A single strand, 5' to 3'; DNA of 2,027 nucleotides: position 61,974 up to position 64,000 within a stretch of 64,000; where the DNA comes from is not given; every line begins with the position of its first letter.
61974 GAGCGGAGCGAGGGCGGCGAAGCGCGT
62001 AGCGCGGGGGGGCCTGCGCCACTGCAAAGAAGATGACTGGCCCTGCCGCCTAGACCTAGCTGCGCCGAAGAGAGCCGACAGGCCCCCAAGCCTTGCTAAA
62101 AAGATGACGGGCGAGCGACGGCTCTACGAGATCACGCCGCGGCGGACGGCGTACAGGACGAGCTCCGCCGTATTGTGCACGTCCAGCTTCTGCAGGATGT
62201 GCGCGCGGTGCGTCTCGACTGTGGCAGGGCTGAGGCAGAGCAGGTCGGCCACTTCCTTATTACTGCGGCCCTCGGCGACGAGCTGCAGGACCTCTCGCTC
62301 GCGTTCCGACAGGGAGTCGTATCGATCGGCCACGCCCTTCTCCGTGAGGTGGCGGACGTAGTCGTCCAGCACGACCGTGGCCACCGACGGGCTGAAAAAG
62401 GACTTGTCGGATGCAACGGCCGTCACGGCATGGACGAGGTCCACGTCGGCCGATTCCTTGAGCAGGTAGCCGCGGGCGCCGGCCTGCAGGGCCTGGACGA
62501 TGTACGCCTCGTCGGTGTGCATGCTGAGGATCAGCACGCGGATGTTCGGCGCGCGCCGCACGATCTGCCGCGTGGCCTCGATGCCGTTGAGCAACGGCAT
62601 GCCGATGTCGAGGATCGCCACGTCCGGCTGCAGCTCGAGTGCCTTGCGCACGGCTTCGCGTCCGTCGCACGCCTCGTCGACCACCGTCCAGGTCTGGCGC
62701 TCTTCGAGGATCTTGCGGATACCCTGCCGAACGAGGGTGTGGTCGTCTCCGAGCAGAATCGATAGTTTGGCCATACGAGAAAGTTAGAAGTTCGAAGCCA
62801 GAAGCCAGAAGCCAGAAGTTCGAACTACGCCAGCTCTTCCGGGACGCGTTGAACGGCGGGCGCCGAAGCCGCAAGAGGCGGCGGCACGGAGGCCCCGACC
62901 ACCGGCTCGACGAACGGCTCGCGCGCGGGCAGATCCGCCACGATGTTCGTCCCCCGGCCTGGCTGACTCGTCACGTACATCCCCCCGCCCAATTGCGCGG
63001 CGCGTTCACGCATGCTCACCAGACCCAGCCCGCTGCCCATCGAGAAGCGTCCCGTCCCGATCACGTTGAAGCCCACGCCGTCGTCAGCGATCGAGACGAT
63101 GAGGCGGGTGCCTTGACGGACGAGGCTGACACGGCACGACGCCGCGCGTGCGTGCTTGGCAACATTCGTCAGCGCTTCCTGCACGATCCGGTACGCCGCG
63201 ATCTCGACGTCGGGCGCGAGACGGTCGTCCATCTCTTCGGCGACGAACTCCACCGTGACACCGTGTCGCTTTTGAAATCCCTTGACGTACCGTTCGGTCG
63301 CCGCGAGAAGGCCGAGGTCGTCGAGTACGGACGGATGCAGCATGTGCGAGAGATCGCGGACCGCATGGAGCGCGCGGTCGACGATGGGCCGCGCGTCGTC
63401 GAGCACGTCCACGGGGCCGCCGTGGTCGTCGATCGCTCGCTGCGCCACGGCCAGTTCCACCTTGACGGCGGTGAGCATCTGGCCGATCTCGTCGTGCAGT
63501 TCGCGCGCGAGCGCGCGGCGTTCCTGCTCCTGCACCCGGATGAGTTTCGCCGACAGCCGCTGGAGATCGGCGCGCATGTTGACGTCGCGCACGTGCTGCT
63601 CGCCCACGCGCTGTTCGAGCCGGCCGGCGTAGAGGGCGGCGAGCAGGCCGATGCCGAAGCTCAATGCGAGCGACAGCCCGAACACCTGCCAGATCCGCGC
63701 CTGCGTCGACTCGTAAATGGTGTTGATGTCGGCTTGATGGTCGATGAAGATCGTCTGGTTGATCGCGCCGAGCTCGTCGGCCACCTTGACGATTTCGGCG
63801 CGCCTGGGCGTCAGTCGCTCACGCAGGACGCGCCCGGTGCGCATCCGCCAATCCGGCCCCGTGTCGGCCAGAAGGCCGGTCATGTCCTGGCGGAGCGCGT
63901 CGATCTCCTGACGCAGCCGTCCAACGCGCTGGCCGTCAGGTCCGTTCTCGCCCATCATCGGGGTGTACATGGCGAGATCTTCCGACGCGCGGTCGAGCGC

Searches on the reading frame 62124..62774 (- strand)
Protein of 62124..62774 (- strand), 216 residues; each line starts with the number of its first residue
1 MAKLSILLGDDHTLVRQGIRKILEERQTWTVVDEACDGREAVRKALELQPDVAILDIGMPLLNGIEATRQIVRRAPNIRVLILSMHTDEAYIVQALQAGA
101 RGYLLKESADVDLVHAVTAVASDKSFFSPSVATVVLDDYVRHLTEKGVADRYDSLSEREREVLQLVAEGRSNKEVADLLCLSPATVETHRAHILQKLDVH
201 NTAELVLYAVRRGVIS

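Call 11: search_protein_families(library=pfam, proteins=[window:62124-62774:-])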
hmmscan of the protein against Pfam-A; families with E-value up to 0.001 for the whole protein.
window:62124-62774:- (216 aa): 5 families
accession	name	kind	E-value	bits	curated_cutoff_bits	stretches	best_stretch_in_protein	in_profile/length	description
PF00072.30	Response_reg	-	1.3e-28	99.8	30.2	1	6-117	1-110/111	Response regulator receiver domain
PF00196.25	GerE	-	1.5e-21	76.2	23.5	1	153-209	1-57/57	Bacterial regulatory proteins, luxR family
PF08281.18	Sigma70_r4_2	-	1e-07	31.9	25.7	1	153-197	9-54/54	Sigma-70, region 4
PF13384.12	HTH_23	-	0.00021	21.5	24.6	0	160-187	8-35/50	Homeodomain-like domain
PF13936.12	HTH_38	-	0.00028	21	27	1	154-188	4-39/44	Helix-turn-helix domain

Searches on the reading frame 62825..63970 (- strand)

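Call 69: search_protein_families(library=pfam, proteins=[window:62825-63970:-])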
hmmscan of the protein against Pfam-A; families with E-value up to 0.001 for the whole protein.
window:62825-63970:- (381 aa): 3 families
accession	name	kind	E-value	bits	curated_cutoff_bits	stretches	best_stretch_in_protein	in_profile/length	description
PF02518.31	HATPase_c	-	2.4e-17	63.8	26.4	1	256-350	3-110/111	Histidine kinase-, DNA gyrase B-, and HSP90-like ATPase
PF07730.19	HisKA_3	-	2.5e-12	47.6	24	1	150-216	1-68/68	Histidine kinase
PF13581.12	HATPase_c_2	-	3.4e-05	24.3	27.4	1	227-305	13-83/127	Histidine kinase-like ATPase domain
